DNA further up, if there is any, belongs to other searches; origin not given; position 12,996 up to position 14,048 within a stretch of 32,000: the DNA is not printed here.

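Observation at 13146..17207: Low-GC, DUS-free islet with tandem DUF262 and DUF262-DUF1524 (GmrSD-like) genes behind a solo PP2C phosphatase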

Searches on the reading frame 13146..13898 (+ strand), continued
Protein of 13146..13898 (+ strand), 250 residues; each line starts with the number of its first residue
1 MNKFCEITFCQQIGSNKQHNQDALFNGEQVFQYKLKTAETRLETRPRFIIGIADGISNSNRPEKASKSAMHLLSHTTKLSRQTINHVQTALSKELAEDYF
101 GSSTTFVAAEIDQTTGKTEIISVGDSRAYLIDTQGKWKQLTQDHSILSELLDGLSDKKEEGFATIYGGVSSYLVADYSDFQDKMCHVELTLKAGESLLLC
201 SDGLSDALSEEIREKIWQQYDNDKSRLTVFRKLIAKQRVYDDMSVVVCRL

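Call 44: find_related_loci(query=A3, collection=genome_contigs, flank=8000)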
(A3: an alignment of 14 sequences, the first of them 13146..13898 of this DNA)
Query A3 (250 aa) in genome_contigs; peptide patterns used: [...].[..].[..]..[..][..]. (x = any residue, [..] = any of these).
600 stretches matched a pattern (row limit reached: there are more); 375 encode a relative of the query (tblastn E <= 1e-3); the best 80 are kept; 80 distinct loci.
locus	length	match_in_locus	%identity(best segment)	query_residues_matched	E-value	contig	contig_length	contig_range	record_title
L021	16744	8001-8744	76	1-248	6e-126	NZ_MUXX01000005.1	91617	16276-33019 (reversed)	Haemophilus paraphrohaemolyticus strain CCUG 3718 3718T_ctg_0000005, whole genome shotgun sequence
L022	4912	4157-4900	73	1-248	3e-123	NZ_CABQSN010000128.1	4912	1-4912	MAG: uncultured Haemophilus sp. isolate MGYG-HGUT-00860, whole genome shotgun sequence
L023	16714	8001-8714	42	7-250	3e-56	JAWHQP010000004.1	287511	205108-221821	Pasteurellaceae bacterium LIM206 mid45_rhodentibacter_contig_4, whole genome shotgun sequence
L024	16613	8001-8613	61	46-248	1e-61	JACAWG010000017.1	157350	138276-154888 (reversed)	Aggregatibacter actinomycetemcomitans strain SL7469 744, whole genome shotgun sequence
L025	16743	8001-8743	60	1-250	8e-66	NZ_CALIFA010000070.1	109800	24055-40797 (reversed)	MAG: Haemophilus parahaemolyticus isolate ERR1474568_bin.54_CONCOCT_v1.1_MAG ERZ651119.16, whole genome shotgun sequence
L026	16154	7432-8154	30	9-246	6e-16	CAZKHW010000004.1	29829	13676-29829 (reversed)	MAG TPA_asm: uncultured Ruminococcus sp. isolate SRP199465_co2_654 genome assembly, contig: NODE_3863_length_29829_cov_5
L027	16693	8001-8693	27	17-246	4e-15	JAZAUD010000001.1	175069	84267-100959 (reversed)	MAG: Oscillospiraceae bacterium isolate R83_purified_bin82 k141_1952894_length_175069_cov_20.3880, whole genome shotgun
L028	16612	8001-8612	28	52-248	1e-14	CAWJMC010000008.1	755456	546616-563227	MAG: uncultured Actinomycetota bacterium isolate MFD02581.bin.2.148 genome assembly, contig: contig_43101, whole genome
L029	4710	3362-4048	29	19-246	9e-15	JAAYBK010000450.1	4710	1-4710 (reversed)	MAG: Ruminococcus sp. isolate AS06rmzACSIP_302 732989_AS06, whole genome shotgun sequence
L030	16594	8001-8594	31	13-219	2e-14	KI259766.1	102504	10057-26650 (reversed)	Peptostreptococcaceae bacterium oral taxon 113 str. W5053 genomic scaffold Scaffold18, whole genome shotgun sequence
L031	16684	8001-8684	25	19-245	2e-14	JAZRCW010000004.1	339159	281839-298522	MAG: Ruminococcus sp. isolate T1900045510_YK20190204.MAGScoT_cleanbin_000002 SGB_7552_k141_2857679, whole genome shotgun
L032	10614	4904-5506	30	14-226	4e-14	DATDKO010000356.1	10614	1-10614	MAG TPA_asm: Rubrobacter sp. isolate SMAG_U360 k141_1234865, whole genome shotgun sequence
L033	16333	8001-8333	39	96-211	2e-13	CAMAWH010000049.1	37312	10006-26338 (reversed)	MAG: Klebsiella pneumoniae isolate MaH-04nov19-8 genome assembly, contig: MaH-04nov19-C2508, whole genome shotgun sequen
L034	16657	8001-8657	28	4-236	3e-13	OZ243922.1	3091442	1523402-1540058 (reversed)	MAG: Rubrobacteraceae bacterium isolate 35edc2d0-de0b-429e-bf63-eb75aed4fed9 genome assembly, chromosome: 1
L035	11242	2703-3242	31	7-222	6e-13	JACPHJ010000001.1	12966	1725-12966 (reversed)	MAG: Planctomycetota bacterium isolate NC_groundwater_411_Ag_B-0.1um_42_12 GD18-4_B1_scaffold_77545, whole genome shotgu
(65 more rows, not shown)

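Call 46: find_homologous_proteins(query=A3, max_evalue=1e-20)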
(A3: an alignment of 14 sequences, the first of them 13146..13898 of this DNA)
Query A3 (14 sequences) (250 aa, profile of the alignment): 692 proteins with E <= 1e-20 among 8000 candidates; the best 120 are listed.
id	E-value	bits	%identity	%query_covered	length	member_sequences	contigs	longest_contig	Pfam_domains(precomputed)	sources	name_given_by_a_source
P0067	1.1e-104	368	77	100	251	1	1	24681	PF13672.12,PF07228.18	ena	-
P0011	1.3e-104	367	77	99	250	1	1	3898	PF13672.12,PF07228.18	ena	-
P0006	1.7e-104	367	77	99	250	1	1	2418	PF13672.12,PF07228.18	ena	-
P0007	1.7e-104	367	77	99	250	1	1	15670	PF13672.12,PF07228.18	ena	-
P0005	1.9e-104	367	77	99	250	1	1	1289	PF13672.12,PF07228.18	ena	-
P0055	3.2e-104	366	77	99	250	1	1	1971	PF13672.12,PF07228.18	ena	-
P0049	3.4e-104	366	77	99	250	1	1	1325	PF13672.12,PF07228.18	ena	-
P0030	3.4e-104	366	78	99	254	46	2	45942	PF13672.12,PF07228.18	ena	-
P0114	3.5e-104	366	76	100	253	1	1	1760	PF13672.12,PF07228.18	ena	-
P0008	3.8e-104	366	76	100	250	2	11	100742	PF13672.12,PF07228.18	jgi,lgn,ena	jgi:raw score 8.53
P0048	3.9e-104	366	76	99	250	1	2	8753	PF13672.12,PF07228.18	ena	-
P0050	4.0e-104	366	76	99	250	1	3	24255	PF13672.12,PF07228.18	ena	-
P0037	4.1e-104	366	76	99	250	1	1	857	PF13672.12,PF07228.18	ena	-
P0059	4.3e-104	366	76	99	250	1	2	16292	PF13672.12,PF07228.18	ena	-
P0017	4.6e-104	366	76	100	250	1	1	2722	PF13672.12,PF07228.18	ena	-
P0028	5.5e-104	365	76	99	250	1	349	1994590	PF13672.12,PF07228.18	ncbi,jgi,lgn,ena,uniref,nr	ncbi:SpoIIE family protein phosphatase [Haemophilus parainfluenzae]|uniref:PP2C family protein-serin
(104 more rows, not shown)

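Call 47: find_encoding_contigs(protein=P0241, flank=7000, max_places=3)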
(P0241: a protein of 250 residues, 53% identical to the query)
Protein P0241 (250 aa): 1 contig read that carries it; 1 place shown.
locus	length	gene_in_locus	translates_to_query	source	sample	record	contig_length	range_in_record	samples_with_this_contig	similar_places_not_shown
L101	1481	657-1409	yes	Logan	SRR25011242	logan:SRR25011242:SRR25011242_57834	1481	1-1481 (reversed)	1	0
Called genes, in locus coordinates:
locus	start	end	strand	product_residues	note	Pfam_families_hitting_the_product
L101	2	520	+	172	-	?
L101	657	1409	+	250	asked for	PF13672:PP2C_2 (faint), PF07228:SpoIIE (faint)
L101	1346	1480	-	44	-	?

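Call 49: search_protein_families(library=pfam, proteins=[L023:1663-5115:+, L023:5167-6084:+, L023:6038-6565:+, L023:6580-7185:+, L023:7185-7745:+, L023:8850-9377:+, L023:9832-12219:+, L023:12328-14466:-, L101:2-520:+], max_evalue=0.001)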
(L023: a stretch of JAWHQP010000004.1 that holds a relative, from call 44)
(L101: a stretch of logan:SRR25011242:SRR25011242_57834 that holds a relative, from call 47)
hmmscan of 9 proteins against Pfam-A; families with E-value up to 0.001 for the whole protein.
L023:1663-5115:+ (1150 aa): 4 families
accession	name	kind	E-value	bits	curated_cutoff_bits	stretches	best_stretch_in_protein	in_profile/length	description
PF00501.34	AMP-binding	-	1.9e-64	218.3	29.9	1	631-1007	7-384/384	AMP-binding enzyme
PF01553.26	Acyltransferase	-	3.5e-21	75.8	23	1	431-554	1-130/132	Acyltransferase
PF07690.21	MFS_1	-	2.6e-17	63.2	33.4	1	39-375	27-344/347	Major Facilitator Superfamily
PF13193.12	AMP-binding_C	-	3e-06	28.5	24.5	1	1075-1134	14-76/76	AMP-binding enzyme C-terminal domain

L023:5167-6084:+ (305 aa): 2 families
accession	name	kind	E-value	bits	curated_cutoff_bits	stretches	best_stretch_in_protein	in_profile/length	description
PF01145.31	Band_7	-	9.8e-40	136.9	23.6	1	28-197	2-174/176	SPFH domain / Band 7 family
PF16200.10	Band_7_C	-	1.5e-05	25.3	29.1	1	243-302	1-59/63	C-terminal region of band_7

L023:6038-6565:+ (175 aa): 2 families
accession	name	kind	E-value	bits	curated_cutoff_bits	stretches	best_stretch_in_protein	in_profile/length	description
PF01957.25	NfeD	-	8.3e-12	45.6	29.1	1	120-173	2-57/57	NfeD-like C-terminal, partner-binding domain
PF01545.26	Cation_efflux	-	0.00066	19.9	26.6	1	55-122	75-144/198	Cation efflux family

L023:6580-7185:+ (201 aa): 2 families
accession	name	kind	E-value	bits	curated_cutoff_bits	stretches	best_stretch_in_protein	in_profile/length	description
PF02525.22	Flavodoxin_2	-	4.2e-45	154.3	27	1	1-186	1-194/198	Flavodoxin-like fold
PF03358.20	FMN_red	-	3.6e-06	27.1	24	1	4-101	4-96/152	NADPH-dependent FMN reductase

L023:7185-7745:+ (186 aa): 0 families

L023:8850-9377:+ (175 aa): 1 family
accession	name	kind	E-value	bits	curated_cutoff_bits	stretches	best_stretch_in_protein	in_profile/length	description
PF04664.18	OGFr_N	-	2.1e-09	37.6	22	1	32-147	36-152/208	Opioid growth factor receptor (OGFr) conserved region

L023:9832-12219:+ (795 aa): 3 families
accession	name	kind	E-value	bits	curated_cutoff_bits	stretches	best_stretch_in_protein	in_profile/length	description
PF00593.30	TonB_dep_Rec_b-barrel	-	5.4e-54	185.2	27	1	254-764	9-436/436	TonB dependent receptor-like, beta-barrel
PF07715.20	Plug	-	1.2e-23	84.1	23.9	1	46-159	9-107/107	TonB-dependent Receptor Plug Domain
PF14905.12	OMP_b-brl_3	-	1.7e-13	50.8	27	1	536-789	206-398/408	Outer membrane protein beta-barrel family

L023:12328-14466:- (712 aa): 3 families
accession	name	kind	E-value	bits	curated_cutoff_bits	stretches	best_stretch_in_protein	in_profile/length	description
PF12805.13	FUSC-like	-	4.1e-110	367.8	22.1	1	57-340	1-284/284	FUSC-like inner membrane protein yccS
PF13515.12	FUSC_2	-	4e-30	105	25.6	1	395-517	2-125/126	Fusaric acid resistance protein-like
PF04632.18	FUSC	-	4.4e-06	26.1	30.9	1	383-446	3-66/660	Fusaric acid resistance protein family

L101:2-520:+ (172 aa): 1 family
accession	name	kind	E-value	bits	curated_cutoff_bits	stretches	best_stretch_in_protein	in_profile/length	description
PF02146.23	SIR2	-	2.9e-11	44.1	24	1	12-119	55-150/180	Sir2 family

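Call 50: find_encoding_contigs(protein=P0243, flank=7000, max_places=3)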
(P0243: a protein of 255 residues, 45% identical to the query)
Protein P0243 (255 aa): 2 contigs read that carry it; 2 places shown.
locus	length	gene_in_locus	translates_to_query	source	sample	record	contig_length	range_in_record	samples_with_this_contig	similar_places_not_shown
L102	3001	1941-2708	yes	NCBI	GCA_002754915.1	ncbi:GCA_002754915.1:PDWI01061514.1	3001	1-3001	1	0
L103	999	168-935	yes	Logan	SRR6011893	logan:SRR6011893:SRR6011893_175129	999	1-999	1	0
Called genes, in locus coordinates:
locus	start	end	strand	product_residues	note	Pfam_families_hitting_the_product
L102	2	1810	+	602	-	?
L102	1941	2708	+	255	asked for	PF00481:PP2C (weak), PF13672:PP2C_2, PF07228:SpoIIE (faint)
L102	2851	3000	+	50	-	?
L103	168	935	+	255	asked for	PF00481:PP2C (weak), PF13672:PP2C_2, PF07228:SpoIIE (faint)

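Call 51: find_encoding_contigs(protein=P0244, flank=7000, max_places=3)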
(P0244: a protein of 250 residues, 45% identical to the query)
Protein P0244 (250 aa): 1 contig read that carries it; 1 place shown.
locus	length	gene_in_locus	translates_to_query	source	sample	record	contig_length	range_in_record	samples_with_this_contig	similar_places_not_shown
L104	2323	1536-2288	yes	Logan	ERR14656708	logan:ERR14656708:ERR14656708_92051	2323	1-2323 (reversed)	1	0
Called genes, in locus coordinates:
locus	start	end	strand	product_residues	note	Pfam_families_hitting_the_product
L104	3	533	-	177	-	?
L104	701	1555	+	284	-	PF02146:SIR2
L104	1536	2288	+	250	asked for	PF07228:SpoIIE (faint), PF13672:PP2C_2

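Call 52: find_encoding_contigs(protein=P0245, flank=7000, max_places=3)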
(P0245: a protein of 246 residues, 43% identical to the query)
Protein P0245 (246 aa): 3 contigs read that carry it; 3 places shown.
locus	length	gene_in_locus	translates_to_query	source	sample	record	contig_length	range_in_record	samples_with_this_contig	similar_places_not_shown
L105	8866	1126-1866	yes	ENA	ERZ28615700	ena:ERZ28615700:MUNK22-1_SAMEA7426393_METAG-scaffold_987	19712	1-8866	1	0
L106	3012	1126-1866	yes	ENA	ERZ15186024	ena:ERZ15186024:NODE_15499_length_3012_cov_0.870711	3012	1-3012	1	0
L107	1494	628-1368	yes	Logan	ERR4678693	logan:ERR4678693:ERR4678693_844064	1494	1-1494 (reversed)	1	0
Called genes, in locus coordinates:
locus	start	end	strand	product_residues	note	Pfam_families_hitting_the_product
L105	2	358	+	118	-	?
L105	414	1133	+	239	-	PF02146:SIR2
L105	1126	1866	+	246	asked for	PF13672:PP2C_2 (faint), PF07228:SpoIIE (faint)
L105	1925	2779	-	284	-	PF12327:FtsZ_C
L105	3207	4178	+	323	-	PF00586:AIRS, PF02769:AIRS_C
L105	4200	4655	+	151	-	PF00293:NUDIX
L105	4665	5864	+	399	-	PF01494:FAD_binding_3, PF08491:SE (weak)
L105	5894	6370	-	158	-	PF27255:PM1805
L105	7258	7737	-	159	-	PF27255:PM1805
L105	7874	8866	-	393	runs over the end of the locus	PF01494:FAD_binding_3, PF05834:Lycopene_cycl (faint), PF08491:SE (weak)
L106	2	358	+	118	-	?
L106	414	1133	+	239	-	PF02146:SIR2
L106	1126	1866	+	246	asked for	PF13672:PP2C_2 (faint), PF07228:SpoIIE (faint)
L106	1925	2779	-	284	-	PF12327:FtsZ_C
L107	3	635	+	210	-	?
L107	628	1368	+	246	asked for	PF13672:PP2C_2 (faint), PF07228:SpoIIE (faint)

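Call 53: find_encoding_contigs(protein=P0248, flank=7000, max_places=3)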
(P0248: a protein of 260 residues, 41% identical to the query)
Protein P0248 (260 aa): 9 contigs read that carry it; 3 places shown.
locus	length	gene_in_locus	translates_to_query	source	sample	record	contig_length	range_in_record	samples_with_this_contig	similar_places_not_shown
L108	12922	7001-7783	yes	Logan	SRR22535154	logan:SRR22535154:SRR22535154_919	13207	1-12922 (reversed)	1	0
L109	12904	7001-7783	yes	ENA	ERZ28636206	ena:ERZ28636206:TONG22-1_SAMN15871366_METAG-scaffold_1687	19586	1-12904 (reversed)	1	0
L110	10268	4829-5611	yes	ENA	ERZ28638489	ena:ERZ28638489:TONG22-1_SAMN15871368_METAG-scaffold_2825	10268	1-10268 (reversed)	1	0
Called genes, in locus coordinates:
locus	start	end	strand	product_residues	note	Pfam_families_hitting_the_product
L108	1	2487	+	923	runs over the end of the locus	?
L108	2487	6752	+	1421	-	PF04997:RNA_pol_Rpb1_1, PF00623:RNA_pol_Rpb1_2, PF04983:RNA_pol_Rpb1_3, PF05000:RNA_pol_Rpb1_4, PF04998:RNA_pol_Rpb1_5, PF01333:Apocytochr_F_C (faint), PF21668:RPOC_hybrid (faint)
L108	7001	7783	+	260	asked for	PF13672:PP2C_2, PF07228:SpoIIE (faint)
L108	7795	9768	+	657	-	PF03235:GmrSD_N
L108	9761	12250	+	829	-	PF03235:GmrSD_N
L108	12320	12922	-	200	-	?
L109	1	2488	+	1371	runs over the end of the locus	PF04563:RNA_pol_Rpb2_1, PF04561:RNA_pol_Rpb2_2, PF04565:RNA_pol_Rpb2_3, PF10385:RNA_pol_Rpb2_45, PF00562:RNA_pol_Rpb2_6, PF04560:RNA_pol_Rpb2_7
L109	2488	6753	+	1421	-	PF04997:RNA_pol_Rpb1_1, PF00623:RNA_pol_Rpb1_2, PF04983:RNA_pol_Rpb1_3, PF05000:RNA_pol_Rpb1_4, PF04998:RNA_pol_Rpb1_5, PF01333:Apocytochr_F_C (faint), PF21668:RPOC_hybrid (faint)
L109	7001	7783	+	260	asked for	PF13672:PP2C_2, PF07228:SpoIIE (faint)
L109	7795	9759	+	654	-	PF03235:GmrSD_N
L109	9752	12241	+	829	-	PF03235:GmrSD_N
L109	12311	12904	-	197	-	?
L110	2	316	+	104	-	?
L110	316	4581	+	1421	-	PF04997:RNA_pol_Rpb1_1, PF00623:RNA_pol_Rpb1_2, PF04983:RNA_pol_Rpb1_3, PF05000:RNA_pol_Rpb1_4, PF04998:RNA_pol_Rpb1_5, PF01333:Apocytochr_F_C (faint), PF21668:RPOC_hybrid (faint)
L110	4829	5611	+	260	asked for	PF13672:PP2C_2, PF07228:SpoIIE (faint)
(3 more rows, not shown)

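Call 54: search_protein_families(library=pfam, proteins=[L102:2-1810:+, L102:2851-3000:+, L104:3-533:-, L023:7185-7745:+], max_evalue=0.1)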
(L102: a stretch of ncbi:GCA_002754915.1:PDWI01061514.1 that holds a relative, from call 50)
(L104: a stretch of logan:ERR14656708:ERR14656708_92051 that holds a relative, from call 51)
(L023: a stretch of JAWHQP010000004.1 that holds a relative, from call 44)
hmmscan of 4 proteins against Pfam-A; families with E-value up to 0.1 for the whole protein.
L102:2-1810:+ (602 aa): 30 families (the best 25 are shown)
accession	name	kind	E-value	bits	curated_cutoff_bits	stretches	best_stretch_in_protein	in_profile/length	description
PF01580.24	FtsK_SpoIIIE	-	1.6e-60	204.7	24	1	239-440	2-220/221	FtsK/SpoIIIE family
PF09397.16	FtsK_gamma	-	7.1e-16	58.1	30.6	1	541-601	2-61/63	Ftsk gamma domain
PF17854.6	FtsK_alpha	-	1.3e-10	41.8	22.9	1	156-231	26-101/101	FtsK alpha domain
PF01935.23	DUF87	-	7.9e-08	33.1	23.2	1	264-324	10-68/220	Helicase HerA, central domain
PF13555.12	AAA_29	-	0.00047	20.3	27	1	271-300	18-47/61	P-loop containing region of AAA domain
PF05621.17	TniB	-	0.00062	19.7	22.4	0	271-293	31-53/189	Bacterial TniB protein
PF20703.3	nSTAND1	-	0.00066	19.8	27.1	1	266-436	24-159/379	Novel STAND NTPase 1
PF12846.13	AAA_10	-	0.0014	18.2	27.5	0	273-316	19-58/362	AAA-like domain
PF13401.12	AAA_22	-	0.0025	18.6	27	1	276-437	6-123/130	AAA domain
PF01637.24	ATPase_2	-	0.0046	17.2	33.2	1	277-424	22-138/225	ATPase domain predominantly from Archaea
PF02456.21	Adeno_IVa2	-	0.0088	15.3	21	1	279-312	91-124/370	Adenovirus IVa2 protein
PF25065.1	RM3_Med14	-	0.015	15.7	22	1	293-343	40-89/110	Med14 RM domain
PF12775.13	AAA_7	-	0.021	14.8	25.8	1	272-310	30-69/181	P-loop containing dynein motor region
PF13245.12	AAA_19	-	0.022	15.4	25.1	0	272-408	8-104/134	AAA domain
PF21120.3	MCM_WH_arc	-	0.024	15.1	26.1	0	559-594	24-59/63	Archaeal MCM, winged-helix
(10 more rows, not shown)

L102:2851-3000:+ (50 aa): 1 family
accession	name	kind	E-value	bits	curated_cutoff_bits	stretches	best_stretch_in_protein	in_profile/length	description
PF17014.10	Mad3_BUB1_I_2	-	0.03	14.9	37.6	1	8-43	90-125/128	Putative Mad3/BUB1 like region 1 protein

L104:3-533:- (177 aa): 1 family
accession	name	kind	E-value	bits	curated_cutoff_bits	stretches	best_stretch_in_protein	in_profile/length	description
PF00929.31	RNase_T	-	4.4e-25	89.6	24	1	8-177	2-156/164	Exonuclease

L023:7185-7745:+ (186 aa): 1 family
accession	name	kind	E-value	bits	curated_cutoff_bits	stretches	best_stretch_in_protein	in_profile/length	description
PF02613.20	Nitrate_red_del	-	0.088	13.3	22.2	0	53-124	8-97/136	Nitrate reductase delta subunit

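Call 55: search_protein_families(library=pfam, proteins=[L108:7001-7783:+, L108:7795-9768:+, L108:9761-12250:+, L108:12320-12922:-, L105:414-1133:+, L105:2-358:+, L104:701-1555:+], max_evalue=0.01)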
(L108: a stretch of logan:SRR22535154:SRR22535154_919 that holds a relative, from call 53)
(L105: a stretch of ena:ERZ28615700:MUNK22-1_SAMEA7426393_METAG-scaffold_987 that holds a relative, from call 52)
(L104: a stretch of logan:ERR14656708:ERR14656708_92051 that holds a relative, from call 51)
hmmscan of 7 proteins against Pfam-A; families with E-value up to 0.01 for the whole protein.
L108:7001-7783:+ (260 aa): 3 families
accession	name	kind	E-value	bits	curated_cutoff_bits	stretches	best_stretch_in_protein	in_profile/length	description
PF13672.11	PP2C_2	-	3.4e-11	43.5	24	1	75-207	72-180/209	Protein phosphatase 2C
PF07228.17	SpoIIE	-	6.5e-10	39.7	25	1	74-252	38-190/192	Stage II sporulation protein E (SpoIIE)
PF00481.26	PP2C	-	0.0076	16.4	20.3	0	96-143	96-141/255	Protein phosphatase 2C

L108:7795-9768:+ (657 aa): 2 families
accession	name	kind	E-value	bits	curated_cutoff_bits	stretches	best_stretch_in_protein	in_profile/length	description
PF03235.19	GmrSD_N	-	1.6e-30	107.1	33.2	1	15-229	11-199/199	GmrSD restriction endonuclease, N-terminal domain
PF07510.16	GmrSD_C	-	4.6e-05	23.8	23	1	538-568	75-105/138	GmrSD restriction endonucleases, C-terminal domain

L108:9761-12250:+ (829 aa): 1 family
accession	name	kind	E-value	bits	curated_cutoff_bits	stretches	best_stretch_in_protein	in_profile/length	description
PF03235.19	GmrSD_N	-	5.3e-18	66.3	33.2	1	13-255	6-198/199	GmrSD restriction endonuclease, N-terminal domain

L108:12320-12922:- (200 aa): 5 families
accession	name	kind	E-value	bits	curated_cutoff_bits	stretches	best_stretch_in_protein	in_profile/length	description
PF23598.1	LRR_14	-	4.7e-33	114.8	40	3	92-177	41-125/353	Leucine-rich repeat region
PF12799.13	LRR_4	-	3.2e-08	34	27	1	122-156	2-36/44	Leucine Rich repeats (2 copies)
PF25019.1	LRR_R13L1-DRL21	-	6.4e-08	33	27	0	97-151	68-124/127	R13L1/DRL21 LRRs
PF25013.1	LRR_Zer-1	-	1.6e-05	25.5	27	1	50-106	6-62/137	Zer-1-like, Leucine-rich repeats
PF23286.1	LRR_13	-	0.00022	21.4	30.1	0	66-117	18-70/210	Disease resistance protein RPS4B-like, leucine-rich repeats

L105:414-1133:+ (239 aa): 1 family
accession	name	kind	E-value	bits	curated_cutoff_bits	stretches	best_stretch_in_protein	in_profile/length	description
PF02146.23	SIR2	-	8.9e-51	172.8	24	1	13-186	1-180/180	Sir2 family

L105:2-358:+ (118 aa): 0 families

L104:701-1555:+ (284 aa): 1 family
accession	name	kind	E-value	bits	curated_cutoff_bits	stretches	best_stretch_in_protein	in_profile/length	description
PF02146.23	SIR2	-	5.7e-21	75.7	24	1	23-187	1-151/180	Sir2 family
